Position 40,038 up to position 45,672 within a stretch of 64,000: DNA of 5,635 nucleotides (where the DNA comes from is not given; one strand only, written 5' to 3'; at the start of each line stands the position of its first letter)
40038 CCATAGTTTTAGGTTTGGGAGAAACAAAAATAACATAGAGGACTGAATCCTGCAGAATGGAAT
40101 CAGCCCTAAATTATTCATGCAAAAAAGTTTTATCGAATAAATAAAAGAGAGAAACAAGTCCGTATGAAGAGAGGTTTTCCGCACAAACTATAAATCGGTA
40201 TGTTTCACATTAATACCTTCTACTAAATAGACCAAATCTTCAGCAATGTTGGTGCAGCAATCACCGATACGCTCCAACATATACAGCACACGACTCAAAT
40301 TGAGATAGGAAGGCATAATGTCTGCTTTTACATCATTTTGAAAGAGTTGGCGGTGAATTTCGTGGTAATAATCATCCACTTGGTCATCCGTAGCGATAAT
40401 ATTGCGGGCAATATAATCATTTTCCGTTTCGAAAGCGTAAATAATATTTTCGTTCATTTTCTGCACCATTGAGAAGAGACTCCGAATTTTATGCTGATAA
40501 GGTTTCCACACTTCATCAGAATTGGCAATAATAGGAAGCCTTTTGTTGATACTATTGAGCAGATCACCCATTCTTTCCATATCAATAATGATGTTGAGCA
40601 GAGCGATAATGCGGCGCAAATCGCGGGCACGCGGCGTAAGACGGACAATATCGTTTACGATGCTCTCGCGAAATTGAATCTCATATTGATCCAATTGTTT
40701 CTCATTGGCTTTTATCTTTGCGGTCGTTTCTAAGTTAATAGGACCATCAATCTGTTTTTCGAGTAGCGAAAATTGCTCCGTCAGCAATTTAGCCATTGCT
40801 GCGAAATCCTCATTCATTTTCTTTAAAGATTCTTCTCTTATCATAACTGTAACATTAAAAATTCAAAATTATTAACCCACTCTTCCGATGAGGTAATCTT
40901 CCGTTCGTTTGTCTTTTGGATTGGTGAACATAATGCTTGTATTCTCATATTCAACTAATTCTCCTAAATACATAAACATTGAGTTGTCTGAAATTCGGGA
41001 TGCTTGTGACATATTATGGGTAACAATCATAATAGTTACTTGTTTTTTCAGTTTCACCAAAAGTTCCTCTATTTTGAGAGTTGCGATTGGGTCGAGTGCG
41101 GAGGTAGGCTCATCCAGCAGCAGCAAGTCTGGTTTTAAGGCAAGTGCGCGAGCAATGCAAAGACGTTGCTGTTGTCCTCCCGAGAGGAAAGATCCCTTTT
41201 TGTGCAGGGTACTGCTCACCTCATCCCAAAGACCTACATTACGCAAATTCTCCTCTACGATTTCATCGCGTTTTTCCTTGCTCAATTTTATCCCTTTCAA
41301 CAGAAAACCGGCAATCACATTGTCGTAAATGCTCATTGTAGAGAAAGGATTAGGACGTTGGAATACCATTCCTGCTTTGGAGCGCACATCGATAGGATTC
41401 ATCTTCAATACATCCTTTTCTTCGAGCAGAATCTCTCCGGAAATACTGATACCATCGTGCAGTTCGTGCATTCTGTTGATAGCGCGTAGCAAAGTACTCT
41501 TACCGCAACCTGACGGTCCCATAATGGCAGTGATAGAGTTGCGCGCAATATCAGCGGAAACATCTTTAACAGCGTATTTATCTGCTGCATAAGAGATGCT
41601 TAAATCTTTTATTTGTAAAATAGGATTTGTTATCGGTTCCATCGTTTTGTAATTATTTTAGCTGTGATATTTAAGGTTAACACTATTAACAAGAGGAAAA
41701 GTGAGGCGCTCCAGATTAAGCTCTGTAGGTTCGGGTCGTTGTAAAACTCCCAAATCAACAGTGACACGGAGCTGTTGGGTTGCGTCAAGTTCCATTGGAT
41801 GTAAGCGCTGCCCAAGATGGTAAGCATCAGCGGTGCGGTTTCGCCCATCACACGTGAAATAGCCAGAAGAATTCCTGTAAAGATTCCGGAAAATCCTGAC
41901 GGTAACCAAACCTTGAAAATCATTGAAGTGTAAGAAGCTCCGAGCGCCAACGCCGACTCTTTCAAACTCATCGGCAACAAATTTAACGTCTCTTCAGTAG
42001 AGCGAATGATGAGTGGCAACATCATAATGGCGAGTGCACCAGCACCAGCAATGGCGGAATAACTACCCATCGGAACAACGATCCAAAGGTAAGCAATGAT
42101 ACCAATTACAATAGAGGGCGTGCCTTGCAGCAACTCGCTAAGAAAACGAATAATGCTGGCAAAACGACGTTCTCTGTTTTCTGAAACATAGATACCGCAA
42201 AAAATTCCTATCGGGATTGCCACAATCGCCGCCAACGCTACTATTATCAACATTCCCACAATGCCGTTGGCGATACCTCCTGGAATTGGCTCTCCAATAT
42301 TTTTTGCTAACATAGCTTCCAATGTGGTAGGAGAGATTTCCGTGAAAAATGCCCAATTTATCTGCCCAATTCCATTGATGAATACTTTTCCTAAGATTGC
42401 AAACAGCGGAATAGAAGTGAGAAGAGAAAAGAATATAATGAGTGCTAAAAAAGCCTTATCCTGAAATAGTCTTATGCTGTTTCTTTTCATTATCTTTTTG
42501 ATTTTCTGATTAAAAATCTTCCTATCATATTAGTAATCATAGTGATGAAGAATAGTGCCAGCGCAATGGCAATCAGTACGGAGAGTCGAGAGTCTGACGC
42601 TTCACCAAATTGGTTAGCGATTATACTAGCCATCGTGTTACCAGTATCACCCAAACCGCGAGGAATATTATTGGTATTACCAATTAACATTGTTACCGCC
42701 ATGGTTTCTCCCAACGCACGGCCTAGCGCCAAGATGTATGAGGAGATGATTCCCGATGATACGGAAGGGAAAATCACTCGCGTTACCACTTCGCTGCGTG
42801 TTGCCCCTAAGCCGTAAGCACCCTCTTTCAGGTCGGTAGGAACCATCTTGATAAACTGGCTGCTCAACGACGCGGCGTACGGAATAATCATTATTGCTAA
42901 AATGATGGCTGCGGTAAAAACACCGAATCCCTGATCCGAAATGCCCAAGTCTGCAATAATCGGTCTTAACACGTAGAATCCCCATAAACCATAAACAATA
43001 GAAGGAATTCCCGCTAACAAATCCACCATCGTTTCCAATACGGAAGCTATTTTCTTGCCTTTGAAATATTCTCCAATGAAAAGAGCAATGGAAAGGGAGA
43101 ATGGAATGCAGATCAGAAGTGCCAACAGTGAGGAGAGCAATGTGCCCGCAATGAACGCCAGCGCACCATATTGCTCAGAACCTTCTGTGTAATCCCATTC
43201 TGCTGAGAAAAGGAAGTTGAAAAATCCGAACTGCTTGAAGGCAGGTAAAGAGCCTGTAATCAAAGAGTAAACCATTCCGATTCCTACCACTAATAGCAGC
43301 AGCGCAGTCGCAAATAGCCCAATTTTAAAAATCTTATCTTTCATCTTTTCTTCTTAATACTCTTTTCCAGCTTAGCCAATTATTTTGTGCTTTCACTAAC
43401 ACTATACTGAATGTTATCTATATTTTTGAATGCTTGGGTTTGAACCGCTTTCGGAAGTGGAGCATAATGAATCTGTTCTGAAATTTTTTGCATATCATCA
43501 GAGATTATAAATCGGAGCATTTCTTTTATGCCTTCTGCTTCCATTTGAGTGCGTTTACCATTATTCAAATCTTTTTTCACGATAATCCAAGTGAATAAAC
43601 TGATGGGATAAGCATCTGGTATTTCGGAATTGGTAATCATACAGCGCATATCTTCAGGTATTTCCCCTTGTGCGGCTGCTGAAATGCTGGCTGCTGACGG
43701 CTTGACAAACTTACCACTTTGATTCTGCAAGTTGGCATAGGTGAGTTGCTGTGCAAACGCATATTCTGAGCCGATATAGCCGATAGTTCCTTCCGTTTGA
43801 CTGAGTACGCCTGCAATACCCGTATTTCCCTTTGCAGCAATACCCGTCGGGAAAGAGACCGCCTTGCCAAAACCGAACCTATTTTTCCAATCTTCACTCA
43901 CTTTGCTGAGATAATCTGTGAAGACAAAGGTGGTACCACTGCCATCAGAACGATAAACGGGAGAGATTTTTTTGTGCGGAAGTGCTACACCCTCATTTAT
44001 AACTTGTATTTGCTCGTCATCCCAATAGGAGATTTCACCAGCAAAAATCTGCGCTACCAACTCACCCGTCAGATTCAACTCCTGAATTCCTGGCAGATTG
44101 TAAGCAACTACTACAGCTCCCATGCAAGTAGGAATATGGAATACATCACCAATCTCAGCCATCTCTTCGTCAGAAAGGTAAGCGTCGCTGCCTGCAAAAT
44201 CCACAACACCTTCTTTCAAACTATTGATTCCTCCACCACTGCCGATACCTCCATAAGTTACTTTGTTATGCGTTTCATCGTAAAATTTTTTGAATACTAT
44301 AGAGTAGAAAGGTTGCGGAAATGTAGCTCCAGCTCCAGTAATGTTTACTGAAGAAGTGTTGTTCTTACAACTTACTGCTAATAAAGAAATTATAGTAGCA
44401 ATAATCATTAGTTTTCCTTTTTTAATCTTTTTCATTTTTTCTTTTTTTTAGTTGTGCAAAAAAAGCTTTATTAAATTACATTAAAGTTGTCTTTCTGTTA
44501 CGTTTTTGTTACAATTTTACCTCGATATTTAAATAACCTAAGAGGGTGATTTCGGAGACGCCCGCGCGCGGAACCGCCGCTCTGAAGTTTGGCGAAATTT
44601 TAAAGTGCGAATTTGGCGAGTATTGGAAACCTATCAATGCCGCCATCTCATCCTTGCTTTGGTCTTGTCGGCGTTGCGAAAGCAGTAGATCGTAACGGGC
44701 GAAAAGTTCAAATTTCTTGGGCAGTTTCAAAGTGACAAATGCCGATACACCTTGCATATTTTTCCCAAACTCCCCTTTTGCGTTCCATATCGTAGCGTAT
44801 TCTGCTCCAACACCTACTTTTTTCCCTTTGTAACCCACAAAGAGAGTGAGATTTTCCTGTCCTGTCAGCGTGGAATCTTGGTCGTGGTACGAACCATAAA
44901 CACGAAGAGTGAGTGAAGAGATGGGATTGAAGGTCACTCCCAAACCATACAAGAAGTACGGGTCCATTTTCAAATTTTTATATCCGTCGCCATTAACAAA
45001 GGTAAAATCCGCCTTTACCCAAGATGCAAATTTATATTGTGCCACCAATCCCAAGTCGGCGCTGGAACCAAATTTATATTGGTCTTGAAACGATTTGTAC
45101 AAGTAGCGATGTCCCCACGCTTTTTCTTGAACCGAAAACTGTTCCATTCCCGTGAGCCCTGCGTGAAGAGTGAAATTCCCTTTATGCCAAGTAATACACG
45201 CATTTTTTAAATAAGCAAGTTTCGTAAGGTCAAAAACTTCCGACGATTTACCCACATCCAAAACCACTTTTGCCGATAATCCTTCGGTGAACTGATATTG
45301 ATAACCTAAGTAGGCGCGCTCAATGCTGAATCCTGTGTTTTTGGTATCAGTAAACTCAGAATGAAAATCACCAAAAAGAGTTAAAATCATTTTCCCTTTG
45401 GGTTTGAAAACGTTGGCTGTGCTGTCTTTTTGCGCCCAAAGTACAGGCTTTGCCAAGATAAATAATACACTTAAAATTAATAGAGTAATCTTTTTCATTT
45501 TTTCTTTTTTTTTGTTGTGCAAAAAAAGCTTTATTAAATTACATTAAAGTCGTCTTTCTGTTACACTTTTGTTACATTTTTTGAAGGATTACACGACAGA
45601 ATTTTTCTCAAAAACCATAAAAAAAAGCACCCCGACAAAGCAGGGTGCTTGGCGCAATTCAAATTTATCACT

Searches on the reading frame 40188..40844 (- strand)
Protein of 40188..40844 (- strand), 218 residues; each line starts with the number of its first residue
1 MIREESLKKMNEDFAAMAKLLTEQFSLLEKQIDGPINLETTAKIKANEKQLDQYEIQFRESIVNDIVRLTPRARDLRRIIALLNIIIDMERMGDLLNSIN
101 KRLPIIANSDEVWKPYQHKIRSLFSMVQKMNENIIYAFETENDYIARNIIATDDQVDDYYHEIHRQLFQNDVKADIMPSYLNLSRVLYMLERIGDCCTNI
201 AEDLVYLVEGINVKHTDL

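Call 7: search_protein_families(library=pfam, proteins=[window:40188-40844:-], max_evalue=0.01)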
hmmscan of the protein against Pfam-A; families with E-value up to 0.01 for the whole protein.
window:40188-40844:- (218 aa): 1 family
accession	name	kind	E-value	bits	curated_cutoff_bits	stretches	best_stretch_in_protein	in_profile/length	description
PF01895.24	PhoU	-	3e-27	95.3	23.5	2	120-203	1-88/89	PhoU domain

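Call 33: find_encoding_contigs(protein=window:40188-40844:-, flank=10000, max_places=10)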
Protein window:40188-40844:- (218 aa): 24 contigs read that carry it; 10 places shown.
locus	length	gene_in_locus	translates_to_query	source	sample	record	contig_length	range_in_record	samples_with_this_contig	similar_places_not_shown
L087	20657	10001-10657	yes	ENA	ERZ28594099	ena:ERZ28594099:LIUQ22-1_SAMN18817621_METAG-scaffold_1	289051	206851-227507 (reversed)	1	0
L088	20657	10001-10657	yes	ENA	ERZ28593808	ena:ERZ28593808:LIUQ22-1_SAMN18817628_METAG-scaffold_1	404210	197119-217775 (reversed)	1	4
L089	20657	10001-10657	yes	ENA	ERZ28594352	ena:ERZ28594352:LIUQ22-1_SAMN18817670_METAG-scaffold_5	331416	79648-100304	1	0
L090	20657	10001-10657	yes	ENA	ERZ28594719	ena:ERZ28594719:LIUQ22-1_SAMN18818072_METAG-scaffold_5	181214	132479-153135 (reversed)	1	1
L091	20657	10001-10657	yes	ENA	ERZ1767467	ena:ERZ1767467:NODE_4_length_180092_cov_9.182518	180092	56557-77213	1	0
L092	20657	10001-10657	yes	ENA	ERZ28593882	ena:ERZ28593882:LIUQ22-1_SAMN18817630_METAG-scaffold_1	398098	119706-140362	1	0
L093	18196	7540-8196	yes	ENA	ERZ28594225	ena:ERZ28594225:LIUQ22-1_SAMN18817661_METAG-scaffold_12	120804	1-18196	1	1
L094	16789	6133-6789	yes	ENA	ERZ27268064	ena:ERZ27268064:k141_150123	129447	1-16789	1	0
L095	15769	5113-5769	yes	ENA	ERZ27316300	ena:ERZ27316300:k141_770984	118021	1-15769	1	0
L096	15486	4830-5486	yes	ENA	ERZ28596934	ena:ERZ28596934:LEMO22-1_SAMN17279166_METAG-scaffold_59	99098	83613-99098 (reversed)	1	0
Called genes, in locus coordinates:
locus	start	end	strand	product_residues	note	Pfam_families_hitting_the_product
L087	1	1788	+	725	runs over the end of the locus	PF00930:DPPIV_N, PF26549:Tricorn_N (faint), PF02129:Peptidase_S15 (faint), PF20434:BD-FAE (faint), PF00326:Peptidase_S9, PF01738:DLH, PF12146:Hydrolase_4 (faint)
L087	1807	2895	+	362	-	PF03308:MeaB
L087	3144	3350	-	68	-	-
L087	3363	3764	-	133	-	-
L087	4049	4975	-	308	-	PF00126:HTH_1, PF03466:LysR_substrate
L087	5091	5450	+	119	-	PF00085:Thioredoxin, PF00578:AhpC-TSA (weak), PF13905:Thioredoxin_8 (faint), PF13098:Thioredoxin_2, PF13728:TraF (weak), PF04756:OST3_OST6 (weak)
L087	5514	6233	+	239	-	PF00578:AhpC-TSA, PF08534:Redoxin, PF10417:1-cysPrx_C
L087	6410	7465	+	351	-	PF01547:SBP_bac_1, PF12849:PBP_like_2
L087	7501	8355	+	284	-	PF00528:BPD_transp_1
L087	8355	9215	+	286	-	PF00528:BPD_transp_1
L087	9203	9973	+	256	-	PF02463:SMC_N (faint), PF09818:ABC_ATPase (faint), PF00005:ABC_tran, PF13304:AAA_21 (faint)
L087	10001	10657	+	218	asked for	PF01895:PhoU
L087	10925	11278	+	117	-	-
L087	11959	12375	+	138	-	-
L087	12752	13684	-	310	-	-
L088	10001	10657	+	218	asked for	PF01895:PhoU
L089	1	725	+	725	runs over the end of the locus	PF00930:DPPIV_N, PF26549:Tricorn_N (faint), PF02129:Peptidase_S15 (faint), PF20434:BD-FAE (faint), PF00326:Peptidase_S9, PF01738:DLH, PF12146:Hydrolase_4 (faint)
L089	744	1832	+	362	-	PF03308:MeaB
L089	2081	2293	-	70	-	-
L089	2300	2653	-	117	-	-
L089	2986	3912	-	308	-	PF00126:HTH_1, PF03466:LysR_substrate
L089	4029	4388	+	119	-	PF00085:Thioredoxin, PF00578:AhpC-TSA (weak), PF13728:TraF (weak), PF13098:Thioredoxin_2, PF13905:Thioredoxin_8 (faint), PF04756:OST3_OST6 (weak)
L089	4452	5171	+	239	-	PF00578:AhpC-TSA, PF08534:Redoxin, PF10417:1-cysPrx_C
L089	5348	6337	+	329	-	PF07396:Porin_O_P (faint)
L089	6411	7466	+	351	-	PF01547:SBP_bac_1, PF12849:PBP_like_2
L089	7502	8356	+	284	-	PF00528:BPD_transp_1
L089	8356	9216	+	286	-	PF00528:BPD_transp_1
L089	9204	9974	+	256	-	PF02463:SMC_N (faint), PF09818:ABC_ATPase (faint), PF00005:ABC_tran, PF13304:AAA_21 (faint)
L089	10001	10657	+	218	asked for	PF01895:PhoU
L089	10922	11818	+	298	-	PF06966:DUF1295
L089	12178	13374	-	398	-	PF01053:Cys_Met_Meta_PP, PF00155:Aminotran_1_2, PF01041:DegT_DnrJ_EryC1 (faint), PF00266:Aminotran_5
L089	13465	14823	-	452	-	PF03825:Nuc_H_symport, PF12832:MFS_1_like, PF07690:MFS_1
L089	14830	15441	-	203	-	PF01557:FAA_hydrolase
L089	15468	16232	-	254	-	-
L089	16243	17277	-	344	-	PF08298:AAA_PrkA (weak), PF05496:RuvB_N, PF00004:AAA, PF07726:AAA_3 (faint), PF07728:AAA_5 (faint), PF17864:AAA_lid_4, PF05491:WHD_RuvB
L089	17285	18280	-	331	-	PF13424:TPR_12 (faint), PF13429:TPR_15 (faint), PF14559:TPR_19 (faint), PF25068:ARM_TT21_4th (faint), PF12895:ANAPC3 (faint), PF13176:TPR_7 (faint), PF13371:TPR_9 (faint), PF13414:TPR_11 (faint), +13 more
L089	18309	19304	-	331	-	PF00154:RecA_N, PF08423:Rad51, PF06745:ATPase (weak), PF21096:RecA_C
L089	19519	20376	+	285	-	PF00763:THF_DHG_CYH, PF02882:THF_DHG_CYH_C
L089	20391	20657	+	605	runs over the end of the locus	PF01136:Peptidase_U32, PF12392:DUF3656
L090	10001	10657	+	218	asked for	PF01895:PhoU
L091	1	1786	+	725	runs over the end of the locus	PF00930:DPPIV_N, PF26549:Tricorn_N (faint), PF02129:Peptidase_S15 (faint), PF20434:BD-FAE (faint), PF00326:Peptidase_S9, PF01738:DLH, PF12146:Hydrolase_4 (faint)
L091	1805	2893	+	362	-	PF03308:MeaB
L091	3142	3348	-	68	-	-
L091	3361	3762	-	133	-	-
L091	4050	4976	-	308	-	PF00126:HTH_1, PF03466:LysR_substrate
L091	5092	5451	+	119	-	PF00085:Thioredoxin, PF00578:AhpC-TSA (weak), PF13728:TraF (weak), PF13098:Thioredoxin_2, PF13905:Thioredoxin_8 (faint), PF04756:OST3_OST6 (weak)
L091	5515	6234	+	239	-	PF00578:AhpC-TSA, PF08534:Redoxin, PF10417:1-cysPrx_C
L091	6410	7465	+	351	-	PF01547:SBP_bac_1, PF12849:PBP_like_2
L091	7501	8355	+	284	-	PF00528:BPD_transp_1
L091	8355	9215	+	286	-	PF00528:BPD_transp_1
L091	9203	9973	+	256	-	PF02463:SMC_N (faint), PF09818:ABC_ATPase (faint), PF00005:ABC_tran, PF13401:AAA_22 (weak), PF13304:AAA_21 (faint)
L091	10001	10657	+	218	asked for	PF01895:PhoU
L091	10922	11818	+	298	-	PF06966:DUF1295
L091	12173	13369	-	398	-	PF01053:Cys_Met_Meta_PP, PF00155:Aminotran_1_2, PF01041:DegT_DnrJ_EryC1 (faint), PF00266:Aminotran_5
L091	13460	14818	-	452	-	PF03825:Nuc_H_symport, PF12832:MFS_1_like, PF07690:MFS_1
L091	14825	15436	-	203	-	PF01557:FAA_hydrolase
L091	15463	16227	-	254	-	-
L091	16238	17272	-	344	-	PF08298:AAA_PrkA (weak), PF05496:RuvB_N, PF00004:AAA, PF07726:AAA_3 (faint), PF07728:AAA_5 (faint), PF17864:AAA_lid_4, PF05491:WHD_RuvB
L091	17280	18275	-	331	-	PF13424:TPR_12 (faint), PF13429:TPR_15 (faint), PF14559:TPR_19 (faint), PF25068:ARM_TT21_4th (faint), PF12895:ANAPC3 (faint), PF13176:TPR_7 (faint), PF13371:TPR_9 (faint), PF13414:TPR_11 (faint), +13 more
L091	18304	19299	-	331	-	PF00154:RecA_N, PF08423:Rad51, PF06745:ATPase (weak), PF21096:RecA_C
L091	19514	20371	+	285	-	PF00763:THF_DHG_CYH, PF02882:THF_DHG_CYH_C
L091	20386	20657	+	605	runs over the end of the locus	PF01136:Peptidase_U32, PF12392:DUF3656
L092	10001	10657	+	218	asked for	PF01895:PhoU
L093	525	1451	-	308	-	PF00126:HTH_1, PF03466:LysR_substrate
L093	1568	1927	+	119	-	PF00085:Thioredoxin, PF00578:AhpC-TSA (weak), PF13728:TraF (weak), PF13098:Thioredoxin_2, PF13905:Thioredoxin_8 (faint), PF04756:OST3_OST6 (weak)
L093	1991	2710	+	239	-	PF00578:AhpC-TSA, PF08534:Redoxin, PF10417:1-cysPrx_C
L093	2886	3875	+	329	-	PF07396:Porin_O_P (faint)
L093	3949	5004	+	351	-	PF01547:SBP_bac_1, PF12849:PBP_like_2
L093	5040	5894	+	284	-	PF00528:BPD_transp_1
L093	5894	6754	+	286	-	PF00528:BPD_transp_1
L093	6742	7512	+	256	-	PF02463:SMC_N (faint), PF09818:ABC_ATPase (faint), PF00005:ABC_tran, PF13401:AAA_22 (weak), PF13304:AAA_21 (faint)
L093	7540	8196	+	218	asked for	PF01895:PhoU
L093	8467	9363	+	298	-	PF06966:DUF1295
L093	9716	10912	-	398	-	PF01053:Cys_Met_Meta_PP, PF00155:Aminotran_1_2, PF01041:DegT_DnrJ_EryC1 (faint), PF00266:Aminotran_5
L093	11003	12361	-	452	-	PF03825:Nuc_H_symport, PF12832:MFS_1_like, PF07690:MFS_1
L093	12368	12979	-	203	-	PF01557:FAA_hydrolase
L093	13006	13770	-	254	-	-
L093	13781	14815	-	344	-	PF08298:AAA_PrkA (weak), PF05496:RuvB_N, PF00004:AAA, PF07726:AAA_3 (faint), PF07728:AAA_5 (faint), PF17864:AAA_lid_4, PF05491:WHD_RuvB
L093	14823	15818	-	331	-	PF13424:TPR_12 (faint), PF13429:TPR_15 (faint), PF14559:TPR_19 (faint), PF25068:ARM_TT21_4th (faint), PF12895:ANAPC3 (faint), PF13176:TPR_7 (faint), PF13371:TPR_9 (faint), PF13414:TPR_11 (faint), +13 more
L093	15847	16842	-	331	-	PF00154:RecA_N, PF08423:Rad51, PF06745:ATPase (weak), PF21096:RecA_C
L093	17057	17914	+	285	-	PF00763:THF_DHG_CYH, PF02882:THF_DHG_CYH_C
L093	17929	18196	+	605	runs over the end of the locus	PF01136:Peptidase_U32, PF12392:DUF3656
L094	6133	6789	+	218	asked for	PF01895:PhoU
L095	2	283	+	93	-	?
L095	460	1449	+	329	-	PF07396:Porin_O_P (faint)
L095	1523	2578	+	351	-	PF01547:SBP_bac_1, PF12849:PBP_like_2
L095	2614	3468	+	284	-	PF00528:BPD_transp_1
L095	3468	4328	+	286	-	PF00528:BPD_transp_1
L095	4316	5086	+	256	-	PF02463:SMC_N (faint), PF09818:ABC_ATPase (faint), PF00005:ABC_tran, PF13304:AAA_21 (faint)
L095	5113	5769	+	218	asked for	PF01895:PhoU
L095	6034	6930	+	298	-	PF06966:DUF1295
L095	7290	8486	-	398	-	PF01053:Cys_Met_Meta_PP, PF00155:Aminotran_1_2, PF01041:DegT_DnrJ_EryC1 (faint), PF00266:Aminotran_5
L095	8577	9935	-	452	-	PF03825:Nuc_H_symport, PF12832:MFS_1_like, PF07690:MFS_1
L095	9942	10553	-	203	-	PF01557:FAA_hydrolase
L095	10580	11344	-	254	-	-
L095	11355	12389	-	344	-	PF08298:AAA_PrkA (weak), PF05496:RuvB_N, PF00004:AAA, PF07726:AAA_3 (faint), PF07728:AAA_5 (faint), PF17864:AAA_lid_4, PF05491:WHD_RuvB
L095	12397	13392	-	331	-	PF13424:TPR_12 (faint), PF13429:TPR_15 (faint), PF14559:TPR_19 (faint), PF25068:ARM_TT21_4th (faint), PF12895:ANAPC3 (faint), PF13176:TPR_7 (faint), PF13371:TPR_9 (faint), PF13414:TPR_11 (faint), +13 more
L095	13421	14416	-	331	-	PF00154:RecA_N, PF08423:Rad51, PF06745:ATPase (weak), PF21096:RecA_C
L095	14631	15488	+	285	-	PF00763:THF_DHG_CYH, PF02882:THF_DHG_CYH_C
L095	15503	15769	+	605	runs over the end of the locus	PF01136:Peptidase_U32, PF12392:DUF3656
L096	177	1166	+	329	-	PF07396:Porin_O_P (faint)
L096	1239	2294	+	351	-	PF01547:SBP_bac_1, PF12849:PBP_like_2, PF12727:PBP_like (faint)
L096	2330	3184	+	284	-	PF00528:BPD_transp_1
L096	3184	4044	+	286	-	PF00528:BPD_transp_1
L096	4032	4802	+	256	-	PF09818:ABC_ATPase (faint), PF02463:SMC_N, PF00005:ABC_tran, PF13401:AAA_22 (weak), PF13304:AAA_21 (faint)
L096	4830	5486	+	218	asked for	PF01895:PhoU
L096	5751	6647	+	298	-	PF06966:DUF1295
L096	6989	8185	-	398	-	PF01053:Cys_Met_Meta_PP, PF00155:Aminotran_1_2, PF01041:DegT_DnrJ_EryC1 (weak), PF00266:Aminotran_5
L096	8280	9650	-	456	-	PF03825:Nuc_H_symport, PF12832:MFS_1_like, PF07690:MFS_1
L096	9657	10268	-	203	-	PF01557:FAA_hydrolase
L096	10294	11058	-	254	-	-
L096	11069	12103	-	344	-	PF08298:AAA_PrkA (weak), PF05496:RuvB_N, PF00004:AAA, PF07726:AAA_3 (faint), PF07728:AAA_5 (faint), PF17864:AAA_lid_4, PF05491:WHD_RuvB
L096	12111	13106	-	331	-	PF25062:ARM_TT21_N (faint), PF13424:TPR_12 (faint), PF13429:TPR_15 (faint), PF25068:ARM_TT21_4th (faint), PF12895:ANAPC3 (faint), PF13176:TPR_7 (faint), PF13371:TPR_9 (faint), PF13414:TPR_11 (faint), +13 more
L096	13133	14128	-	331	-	PF00154:RecA_N, PF08423:Rad51, PF06745:ATPase (weak), PF21096:RecA_C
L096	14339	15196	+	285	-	PF00763:THF_DHG_CYH, PF02882:THF_DHG_CYH_C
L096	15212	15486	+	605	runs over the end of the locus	PF01136:Peptidase_U32, PF12392:DUF3656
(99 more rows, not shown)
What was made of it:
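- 40188..40844 (-): phoU, the native right flank. It is 100% identical at protein level across strains and served as the anchor for the population comparison. Pfam PhoU (call 7); call 33.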

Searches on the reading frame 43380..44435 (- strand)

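Call 86: search_protein_families(library=pfam, proteins=[window:43380-44435:-], max_evalue=0.01)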
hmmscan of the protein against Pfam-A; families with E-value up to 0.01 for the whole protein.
window:43380-44435:- (351 aa): 3 families
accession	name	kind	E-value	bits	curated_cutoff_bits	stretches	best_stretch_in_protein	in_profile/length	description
PF12849.12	PBP_like_2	-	7.4e-40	137.8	27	1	27-313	7-266/267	PBP superfamily domain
PF01547.30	SBP_bac_1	-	1.4e-10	42.2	26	1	38-316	3-306/307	Bacterial extracellular solute-binding protein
PF12727.12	PBP_like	-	1e-05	25.2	27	1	56-183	10-120/193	PBP superfamily domain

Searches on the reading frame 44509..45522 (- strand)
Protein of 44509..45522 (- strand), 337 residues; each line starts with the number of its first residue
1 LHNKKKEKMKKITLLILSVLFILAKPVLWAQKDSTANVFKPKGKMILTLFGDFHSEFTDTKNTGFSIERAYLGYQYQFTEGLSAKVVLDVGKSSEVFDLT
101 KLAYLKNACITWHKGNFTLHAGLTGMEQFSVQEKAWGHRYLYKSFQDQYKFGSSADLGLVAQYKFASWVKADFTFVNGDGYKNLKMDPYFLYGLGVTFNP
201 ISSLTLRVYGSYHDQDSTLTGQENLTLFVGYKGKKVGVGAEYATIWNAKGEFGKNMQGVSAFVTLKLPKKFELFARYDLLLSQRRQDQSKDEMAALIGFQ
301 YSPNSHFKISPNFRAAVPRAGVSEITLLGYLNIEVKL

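Call 86: search_protein_families(library=pfam, proteins=[window:44509-45522:-], max_evalue=0.01)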
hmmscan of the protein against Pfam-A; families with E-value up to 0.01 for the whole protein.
window:44509-45522:- (337 aa): 2 families
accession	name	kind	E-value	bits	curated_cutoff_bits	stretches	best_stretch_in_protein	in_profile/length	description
PF07396.17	Porin_O_P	-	1.2e-05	25.2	20.9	1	50-126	11-90/370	Phosphate-selective porin O and P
PF07642.17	BBP2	-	0.00077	19.2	26.2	0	158-309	138-260/339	Putative beta-barrel porin-2, OmpL-like. bbp2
